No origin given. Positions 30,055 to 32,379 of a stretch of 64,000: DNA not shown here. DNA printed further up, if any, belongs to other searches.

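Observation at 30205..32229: Unusual 674-aa fusion: DapA-like aldolase + MfnB-like (4-HFC-P synthase family) + TusA-like domain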

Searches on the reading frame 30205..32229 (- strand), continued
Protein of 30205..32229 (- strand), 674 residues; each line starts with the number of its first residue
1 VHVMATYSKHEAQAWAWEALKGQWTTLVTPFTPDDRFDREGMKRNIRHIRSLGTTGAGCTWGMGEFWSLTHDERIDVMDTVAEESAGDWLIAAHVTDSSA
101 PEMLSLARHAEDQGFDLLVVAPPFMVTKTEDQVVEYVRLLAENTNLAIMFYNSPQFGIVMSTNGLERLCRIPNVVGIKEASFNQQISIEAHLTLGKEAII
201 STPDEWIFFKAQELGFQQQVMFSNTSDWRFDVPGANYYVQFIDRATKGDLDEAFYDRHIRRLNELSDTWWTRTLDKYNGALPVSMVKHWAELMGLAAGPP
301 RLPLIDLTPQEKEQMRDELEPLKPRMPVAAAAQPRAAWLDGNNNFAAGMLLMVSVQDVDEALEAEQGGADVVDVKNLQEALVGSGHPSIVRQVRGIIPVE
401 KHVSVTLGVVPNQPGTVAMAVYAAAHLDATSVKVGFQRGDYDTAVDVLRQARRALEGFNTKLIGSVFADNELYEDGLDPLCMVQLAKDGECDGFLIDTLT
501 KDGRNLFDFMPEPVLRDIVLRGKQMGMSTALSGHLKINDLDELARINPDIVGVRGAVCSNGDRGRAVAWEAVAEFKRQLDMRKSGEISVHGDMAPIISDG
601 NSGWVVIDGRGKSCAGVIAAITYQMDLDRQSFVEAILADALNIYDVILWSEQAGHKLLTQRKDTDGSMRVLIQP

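Call 28: find_related_loci(query=P0124, collection=metagenome_contigs, flank=8000)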
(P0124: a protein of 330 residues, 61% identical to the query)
Query P0124 (330 aa) in metagenome_contigs; peptide patterns used: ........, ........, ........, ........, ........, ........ (x = any residue, [..] = any of these).
87 stretches matched a pattern; 35 encode a relative of the query (tblastn E <= 1e-3); 35 distinct loci.
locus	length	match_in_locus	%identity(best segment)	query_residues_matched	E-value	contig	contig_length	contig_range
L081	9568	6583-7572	99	1-330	0e+0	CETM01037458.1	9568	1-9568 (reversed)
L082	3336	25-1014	98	1-330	0e+0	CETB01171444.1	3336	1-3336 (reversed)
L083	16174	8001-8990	93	1-330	0e+0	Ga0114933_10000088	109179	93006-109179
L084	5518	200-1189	93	1-330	0e+0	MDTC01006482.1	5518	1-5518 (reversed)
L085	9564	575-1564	92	1-330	0e+0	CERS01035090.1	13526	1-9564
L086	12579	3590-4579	92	1-330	0e+0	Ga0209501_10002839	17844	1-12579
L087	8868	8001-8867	91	1-289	4e-176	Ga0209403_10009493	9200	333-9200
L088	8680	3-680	99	105-330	3e-148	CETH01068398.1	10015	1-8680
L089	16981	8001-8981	68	1-330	6e-148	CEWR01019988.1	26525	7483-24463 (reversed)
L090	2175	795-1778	66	1-330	2e-156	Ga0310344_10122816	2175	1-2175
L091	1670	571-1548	65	1-330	2e-157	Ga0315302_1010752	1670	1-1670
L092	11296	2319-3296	66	1-330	4e-145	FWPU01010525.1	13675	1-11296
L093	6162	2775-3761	64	1-330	4e-140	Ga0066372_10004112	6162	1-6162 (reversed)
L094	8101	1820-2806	62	1-330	3e-137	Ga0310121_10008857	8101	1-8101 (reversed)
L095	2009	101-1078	64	1-330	2e-146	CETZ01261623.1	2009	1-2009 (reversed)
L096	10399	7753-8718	62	1-330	5e-133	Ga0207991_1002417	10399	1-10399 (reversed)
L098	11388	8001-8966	63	1-330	3e-133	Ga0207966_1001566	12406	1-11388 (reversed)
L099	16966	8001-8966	62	1-330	3e-133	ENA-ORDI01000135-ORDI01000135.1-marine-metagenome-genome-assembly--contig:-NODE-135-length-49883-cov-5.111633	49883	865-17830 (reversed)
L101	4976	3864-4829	62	1-330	9e-134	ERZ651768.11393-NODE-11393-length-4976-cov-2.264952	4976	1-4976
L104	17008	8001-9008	59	1-330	1e-127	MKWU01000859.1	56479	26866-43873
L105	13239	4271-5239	64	1-330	8e-127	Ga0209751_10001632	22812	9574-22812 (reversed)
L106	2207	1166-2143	59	1-330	3e-131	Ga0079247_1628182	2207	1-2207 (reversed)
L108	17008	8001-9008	59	1-330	6e-120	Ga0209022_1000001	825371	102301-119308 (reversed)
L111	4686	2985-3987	57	1-327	3e-78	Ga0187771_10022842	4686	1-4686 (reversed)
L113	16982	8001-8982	55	1-321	5e-75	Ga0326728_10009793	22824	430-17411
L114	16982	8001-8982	56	1-321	5e-73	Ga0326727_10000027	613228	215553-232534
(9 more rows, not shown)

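Call 29: find_homologous_proteins(query=P0134, max_evalue=1e-10)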
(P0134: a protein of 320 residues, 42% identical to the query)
Query P0134 (320 aa): 100 proteins with E <= 1e-10 among 3136 candidates.
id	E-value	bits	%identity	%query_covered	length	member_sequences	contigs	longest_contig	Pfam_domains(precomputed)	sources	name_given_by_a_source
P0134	3.7e-216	734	100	100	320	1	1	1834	PF00701.29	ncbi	-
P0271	3.5e-139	481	63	97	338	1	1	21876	PF00701.29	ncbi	-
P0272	4.6e-127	441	60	96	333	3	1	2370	PF00701.29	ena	-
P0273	1.9e-120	420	58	96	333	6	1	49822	PF00701.29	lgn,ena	-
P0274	6.8e-87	309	45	96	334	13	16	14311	PF00701.29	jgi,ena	-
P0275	5.3e-83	297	44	96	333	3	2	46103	PF00701.29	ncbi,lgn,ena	-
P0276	8.8e-81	289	45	99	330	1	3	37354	PF00701.29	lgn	-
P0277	1.0e-80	289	44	97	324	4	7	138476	PF00701.29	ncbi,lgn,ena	-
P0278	1.3e-80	289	45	94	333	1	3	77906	PF00701.29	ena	-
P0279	1.7e-80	288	43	100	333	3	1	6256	PF00701.29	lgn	-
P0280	1.9e-80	288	45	94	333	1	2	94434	PF00701.29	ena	-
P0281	2.2e-80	288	46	96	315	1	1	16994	PF00701.29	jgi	-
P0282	2.6e-80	288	46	96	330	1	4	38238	PF00701.29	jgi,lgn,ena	jgi:4-hydroxy-tetrahydrodipicolinate synthase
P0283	3.6e-80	287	46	89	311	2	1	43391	PF00701.29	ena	-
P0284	1.0e-78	283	44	98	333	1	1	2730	PF00701.29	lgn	-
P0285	4.2e-78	281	44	97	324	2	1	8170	PF00701.29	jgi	-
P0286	7.4e-78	280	44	97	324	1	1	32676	PF00701.29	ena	-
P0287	1.8e-77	279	44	94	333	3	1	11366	PF00701.29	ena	-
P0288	2.4e-77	278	44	94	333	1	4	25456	PF00701.29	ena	-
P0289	2.9e-77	278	44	94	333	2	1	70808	PF00701.29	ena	-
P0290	5.0e-77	277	45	94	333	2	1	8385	PF00701.29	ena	-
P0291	3.4e-76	274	43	96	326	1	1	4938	PF00701.29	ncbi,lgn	-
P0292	7.2e-76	273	44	97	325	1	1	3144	PF00701.29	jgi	jgi:4-hydroxy-tetrahydrodipicolinate synthase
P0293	4.2e-75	271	43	99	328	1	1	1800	PF00701.29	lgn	-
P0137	1.6e-74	269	44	95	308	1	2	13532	PF00701.29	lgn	-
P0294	7.1e-74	267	43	97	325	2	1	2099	PF00701.29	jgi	jgi:4-hydroxy-tetrahydrodipicolinate synthase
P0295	7.9e-74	267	44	96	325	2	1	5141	PF00701.29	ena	-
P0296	1.7e-73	265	43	96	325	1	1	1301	PF00701.29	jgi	-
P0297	1.8e-73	265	40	95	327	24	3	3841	PF00701.29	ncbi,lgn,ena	-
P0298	3.7e-73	264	41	96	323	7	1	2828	PF00701.29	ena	-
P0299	5.7e-72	260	43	95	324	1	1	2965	PF00701.29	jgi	-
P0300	8.6e-72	260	43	94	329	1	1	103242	PF00701.29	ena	-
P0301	2.0e-71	259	43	97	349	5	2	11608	PF00701.29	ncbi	-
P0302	2.2e-71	258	43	93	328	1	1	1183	PF00701.29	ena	-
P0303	5.7e-71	257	43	94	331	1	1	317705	PF00701.29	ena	-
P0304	7.0e-71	257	42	95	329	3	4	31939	PF00701.29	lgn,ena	-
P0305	1.6e-70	256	42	95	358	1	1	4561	PF00701.29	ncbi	ncbi:MAG: dihydrodipicolinate synthase family protein, partial [Chloroflexota bacterium]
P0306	3.9e-70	254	42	95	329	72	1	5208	PF00701.29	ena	-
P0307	5.4e-69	251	42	94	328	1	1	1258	PF00701.29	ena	-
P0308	8.2e-69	250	39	99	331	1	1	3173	PF00701.29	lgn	-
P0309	1.0e-68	250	41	96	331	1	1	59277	PF00701.29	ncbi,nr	ncbi:MAG: dihydrodipicolinate synthase family protein [Chloroflexi bacterium]|nr:dihydrodipicolinate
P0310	2.4e-68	249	42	95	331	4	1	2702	PF00701.29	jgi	jgi:4-hydroxy-tetrahydrodipicolinate synthase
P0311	2.6e-68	248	40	95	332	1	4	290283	PF00701.29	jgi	-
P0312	2.6e-68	248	40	95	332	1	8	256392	PF00701.29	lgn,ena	-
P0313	2.7e-68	248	40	95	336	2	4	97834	PF00701.29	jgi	-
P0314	2.7e-67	245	40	95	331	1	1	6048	PF00701.29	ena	-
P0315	3.5e-67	245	40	93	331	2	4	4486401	PF00701.29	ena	-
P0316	1.5e-66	243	42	94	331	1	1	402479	PF00701.29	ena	-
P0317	1.8e-66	242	43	94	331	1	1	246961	PF00701.29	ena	-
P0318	1.2e-65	240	40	95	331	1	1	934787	PF00701.29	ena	-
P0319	1.5e-64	236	40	90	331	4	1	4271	PF00701.29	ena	-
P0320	2.2e-64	236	39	96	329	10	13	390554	PF00701.29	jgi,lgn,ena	jgi:dihydrodipicolinate synthase/N-acetylneuraminate lyase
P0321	1.5e-60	223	40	88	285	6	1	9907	PF00701.29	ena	-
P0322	2.0e-57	213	45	73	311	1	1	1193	PF00701.29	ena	-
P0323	2.7e-55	206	42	84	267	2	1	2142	PF00701.29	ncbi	-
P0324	4.7e-52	195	41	81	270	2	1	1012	PF00701.29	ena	-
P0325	6.8e-49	185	44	67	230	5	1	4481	PF00701.29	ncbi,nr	ncbi:MAG TPA: hypothetical protein DDY93_17020, partial [Dehalococcoidia bacterium]|nr:hypothetical 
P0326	3.1e-45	173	35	97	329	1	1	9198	PF00701.29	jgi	jgi:4-hydroxy-tetrahydrodipicolinate synthase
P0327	3.8e-44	169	36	98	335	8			PF00701.29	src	-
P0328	9.4e-43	164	36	97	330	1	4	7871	PF00701.29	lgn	-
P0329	2.1e-42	163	35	97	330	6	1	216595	PF00701.29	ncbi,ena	-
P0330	6.5e-42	162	36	96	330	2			PF00701.29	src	-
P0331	8.8e-42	161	37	96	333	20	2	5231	PF00701.29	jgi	-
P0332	3.0e-37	146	34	96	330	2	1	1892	PF00701.29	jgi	jgi:4-hydroxy-tetrahydrodipicolinate synthase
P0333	2.4e-35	140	33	97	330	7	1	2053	PF00701.29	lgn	-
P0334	5.0e-33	132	32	96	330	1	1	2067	PF00701.29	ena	-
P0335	4.8e-32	129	33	87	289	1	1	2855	PF00701.29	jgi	jgi:4-hydroxy-tetrahydrodipicolinate synthase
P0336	2.2e-31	127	37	83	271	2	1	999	PF00701.29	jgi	jgi:4-hydroxy-tetrahydrodipicolinate synthase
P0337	3.5e-24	103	31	73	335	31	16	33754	PF00701.29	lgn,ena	-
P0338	3.4e-23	100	29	96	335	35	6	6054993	PF00701.29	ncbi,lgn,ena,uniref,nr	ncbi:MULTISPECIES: dihydrodipicolinate synthase family protein [Mycobacteriaceae]|uniref:Dihydrodipi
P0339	2.7e-22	97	39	52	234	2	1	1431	PF00701.29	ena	-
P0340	9.8e-22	95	35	54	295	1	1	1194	PF00701.29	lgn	-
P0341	1.3e-20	92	27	95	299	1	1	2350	PF00701.29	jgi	-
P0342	2.2e-20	91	37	51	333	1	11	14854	PF00701.29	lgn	-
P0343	2.4e-19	88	36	50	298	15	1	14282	PF00701.29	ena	-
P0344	7.0e-19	86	38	45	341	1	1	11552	PF00701.29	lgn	-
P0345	5.4e-17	80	35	55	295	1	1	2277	PF00701.29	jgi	jgi:4-hydroxy-tetrahydrodipicolinate synthase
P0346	5.4e-17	80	35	55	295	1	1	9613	PF00701.29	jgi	jgi:4-hydroxy-tetrahydrodipicolinate synthase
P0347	7.5e-17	79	35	55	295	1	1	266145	PF00701.29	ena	-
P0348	8.3e-17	79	36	52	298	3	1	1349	PF00701.29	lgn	-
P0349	9.2e-17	79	35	55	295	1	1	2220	PF00701.29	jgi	jgi:4-hydroxy-tetrahydrodipicolinate synthase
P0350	1.0e-16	79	35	55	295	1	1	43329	PF00701.29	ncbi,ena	-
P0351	1.5e-16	78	35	55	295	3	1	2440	PF00701.29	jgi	-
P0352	2.8e-16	77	34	60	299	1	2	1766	PF00701.29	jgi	jgi:4-hydroxy-tetrahydrodipicolinate synthase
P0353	8.2e-16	76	30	61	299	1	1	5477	PF00701.29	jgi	jgi:4-hydroxy-tetrahydrodipicolinate synthase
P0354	8.9e-16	76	36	53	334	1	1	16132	PF00701.29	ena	-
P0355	1.0e-15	76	34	55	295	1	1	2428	PF00701.29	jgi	jgi:4-hydroxy-tetrahydrodipicolinate synthase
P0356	1.0e-15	76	30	58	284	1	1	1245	PF00701.29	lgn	-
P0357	1.2e-15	75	34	55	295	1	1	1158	PF00701.29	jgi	jgi:4-hydroxy-tetrahydrodipicolinate synthase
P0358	1.6e-15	75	34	55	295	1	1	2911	PF00701.29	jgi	-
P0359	1.6e-15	75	34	55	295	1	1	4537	PF00701.29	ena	-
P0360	1.6e-15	75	34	55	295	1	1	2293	PF00701.29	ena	-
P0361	1.9e-15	75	35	50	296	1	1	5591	PF00701.29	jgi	jgi:4-hydroxy-tetrahydrodipicolinate synthase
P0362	2.0e-15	75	34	55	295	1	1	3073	PF00701.29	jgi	jgi:4-hydroxy-tetrahydrodipicolinate synthase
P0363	2.5e-14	71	34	55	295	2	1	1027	PF00701.29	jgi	jgi:4-hydroxy-tetrahydrodipicolinate synthase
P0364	3.6e-14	71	43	33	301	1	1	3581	PF00701.29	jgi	jgi:4-hydroxy-tetrahydrodipicolinate synthase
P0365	1.4e-12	65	32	57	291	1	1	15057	PF00701.29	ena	-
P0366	1.9e-12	65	32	57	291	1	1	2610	PF00701.29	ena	-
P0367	5.6e-12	63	33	57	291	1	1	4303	PF00701.29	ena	-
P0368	5.1e-11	60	32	57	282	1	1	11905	PF00701.29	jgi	-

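Call 34: search_protein_families(library=pfam, proteins=[L083:4469-6922:+, L083:9000-9320:+, L083:9313-9597:+, L083:9594-10427:-, L083:10451-11110:-, L083:11112-11543:-, L083:11540-12007:-, L083:11985-12644:-, L083:12656-14110:-, L083:2837-4462:+], max_evalue=0.001)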
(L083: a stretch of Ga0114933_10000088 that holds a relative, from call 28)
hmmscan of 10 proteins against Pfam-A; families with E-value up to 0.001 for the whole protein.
L083:4469-6922:+ (817 aa): 7 families
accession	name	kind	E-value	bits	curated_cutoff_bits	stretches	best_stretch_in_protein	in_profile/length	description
PF00271.37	Helicase_C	-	6.3e-25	88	23.5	1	598-707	11-108/110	Helicase conserved C-terminal domain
PF17191.10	RecG_wedge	-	9.8e-18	64.7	23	1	117-285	1-162/162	RecG wedge domain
PF00270.35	DEAD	-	1.3e-17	64.4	26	1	378-554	3-163/167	DEAD/DEAH box helicase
PF04851.21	ResIII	-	3.2e-10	40.6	22.5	1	373-550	2-162/164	Type III restriction enzyme, res subunit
PF19833.4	RecG_dom3_C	-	2.5e-07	31.1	26.8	1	737-794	3-61/87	ATP-dependent DNA helicase RecG, domain 3, C-terminal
PF22590.2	Cas3-like_C_2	-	1.2e-06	29.2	27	1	621-709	13-105/106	CRISPR-associated nuclease/helicase Cas3, C-terminal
PF01336.31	tRNA_anti-codon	-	0.00016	22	27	1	172-245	11-68/75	OB-fold nucleic acid binding domain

L083:9000-9320:+ (106 aa): 0 families

L083:9313-9597:+ (94 aa): 0 families

L083:9594-10427:- (277 aa): 3 families
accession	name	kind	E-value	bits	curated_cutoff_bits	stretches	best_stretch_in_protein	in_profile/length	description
PF00800.23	PDT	-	2.9e-60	203.6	25.2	1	4-180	1-178/181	Prephenate dehydratase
PF01842.31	ACT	-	3.7e-09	36.6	27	1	201-257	9-64/66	ACT domain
PF22629.2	ACT_AHAS_ss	-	1.3e-05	25.7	27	1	201-261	7-63/67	AHAS small subunit-like ACT domain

L083:10451-11110:- (219 aa): 2 families
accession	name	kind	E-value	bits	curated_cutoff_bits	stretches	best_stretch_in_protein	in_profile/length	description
PF02254.24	TrkA_N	-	2e-19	70.4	23.8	1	3-118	1-115/116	TrkA-N domain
PF02080.26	TrkA_C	-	1.8e-12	47.4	27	1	151-218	2-70/71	TrkA-C domain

L083:11112-11543:- (143 aa): 0 families

L083:11540-12007:- (155 aa): 1 family
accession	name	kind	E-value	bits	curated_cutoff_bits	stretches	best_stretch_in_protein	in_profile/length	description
PF00582.32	Usp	-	3.5e-10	41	24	1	24-154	3-141/141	Universal stress protein family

L083:11985-12644:- (219 aa): 7 families
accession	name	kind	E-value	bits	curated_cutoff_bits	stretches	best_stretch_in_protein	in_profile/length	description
PF02254.24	TrkA_N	-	3.2e-26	92.4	23.8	1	5-117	1-113/116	TrkA-N domain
PF02080.26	TrkA_C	-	9.2e-07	29.1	27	1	160-216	14-66/71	TrkA-C domain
PF03807.23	F420_oxidored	-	3.8e-05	24.6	21.6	1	4-85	1-78/94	NADP oxidoreductase coenzyme F420-dependent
PF03446.21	NAD_binding_2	-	0.00014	22.4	21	1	4-75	1-64/161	NAD binding domain of 6-phosphogluconate dehydrogenase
PF01210.29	NAD_Gly3P_dh_N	-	0.00044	20.7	23.1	0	4-41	1-38/158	NAD-dependent glycerol-3-phosphate dehydrogenase N-terminus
PF02737.24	3HCDH_N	-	0.00063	20.1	22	0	4-47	1-44/180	3-hydroxyacyl-CoA dehydrogenase, NAD binding domain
PF01488.26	Shikimate_DH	-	0.00091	19.8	24.3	0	2-78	12-87/138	Shikimate / quinate 5-dehydrogenase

L083:12656-14110:- (484 aa): 1 family
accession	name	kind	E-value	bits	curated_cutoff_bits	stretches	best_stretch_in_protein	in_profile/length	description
PF02386.22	TrkH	-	2.2e-46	158.8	27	1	69-466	52-491/502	Cation transport protein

L083:2837-4462:+ (541 aa): 3 families
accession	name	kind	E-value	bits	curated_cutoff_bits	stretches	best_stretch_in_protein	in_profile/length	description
PF13684.11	FakA-like_C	-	2.9e-54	184.1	23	1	331-537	2-212/216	Fatty acid kinase subunit A-like, C-terminal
PF02734.22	Dak2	-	1.3e-39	136.4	27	1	37-201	1-173/174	DAK2 domain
PF21645.3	FakA-like_M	-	3.1e-19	69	24.9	1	236-311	1-79/80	Fatty acid kinase subunit A-like, middle domain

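Call 35: search_protein_families(library=pfam, proteins=[L113:7121-7849:-, L113:6611-7111:-, L113:5709-6554:+, L113:8584-9039:+, L113:10029-10826:+, L113:10884-11249:+, L113:11462-13645:-, L113:4708-5403:+, L099:7145-7765:-, L099:9301-9717:+], max_evalue=0.001)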
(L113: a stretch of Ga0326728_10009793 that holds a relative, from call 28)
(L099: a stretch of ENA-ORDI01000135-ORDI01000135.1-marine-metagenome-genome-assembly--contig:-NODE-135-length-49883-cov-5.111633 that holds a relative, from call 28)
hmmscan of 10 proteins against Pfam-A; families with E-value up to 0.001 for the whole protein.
L113:7121-7849:- (242 aa): 0 families

L113:6611-7111:- (166 aa): 1 family
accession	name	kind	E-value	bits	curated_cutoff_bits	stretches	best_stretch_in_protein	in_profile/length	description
PF09360.15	zf-CDGSH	-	2.7e-12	47.2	29.5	1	112-151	10-48/48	Iron-binding zinc finger CDGSH type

L113:5709-6554:+ (281 aa): 0 families

L113:8584-9039:+ (151 aa): 1 family
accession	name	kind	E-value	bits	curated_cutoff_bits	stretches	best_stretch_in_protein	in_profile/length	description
PF01206.22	TusA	-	3.9e-06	27.1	28.6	1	75-141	4-70/70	Sulfurtransferase TusA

L113:10029-10826:+ (265 aa): 0 families

L113:10884-11249:+ (121 aa): 0 families

L113:11462-13645:- (727 aa): 1 family
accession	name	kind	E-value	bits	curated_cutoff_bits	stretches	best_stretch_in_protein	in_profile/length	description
PF00141.28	peroxidase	-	1.3e-70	238.4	27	2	83-386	12-235/237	Peroxidase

L113:4708-5403:+ (231 aa): 2 families
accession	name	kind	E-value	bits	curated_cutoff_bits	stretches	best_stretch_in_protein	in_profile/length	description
PF00156.33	Pribosyltran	-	5.9e-18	65.1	26.3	1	14-181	4-133/158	Phosphoribosyl transferase domain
PF14681.12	UPRTase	-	8.8e-05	22.5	27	1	129-192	114-179/206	Uracil phosphoribosyltransferase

L099:7145-7765:- (206 aa): 1 family
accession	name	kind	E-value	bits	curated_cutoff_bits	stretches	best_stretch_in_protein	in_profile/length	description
PF03328.21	HpcH_HpaI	-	8.7e-15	55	25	1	82-196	97-191/221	HpcH/HpaI aldolase/citrate lyase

L099:9301-9717:+ (138 aa): 0 families
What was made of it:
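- Tried and rejected: In group G4 (L096, L098-L101; MfnB-TusA without a DHDPS gene) the divergent neighbour hits HpcH/HpaI pyruvate aldolase (call 35).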
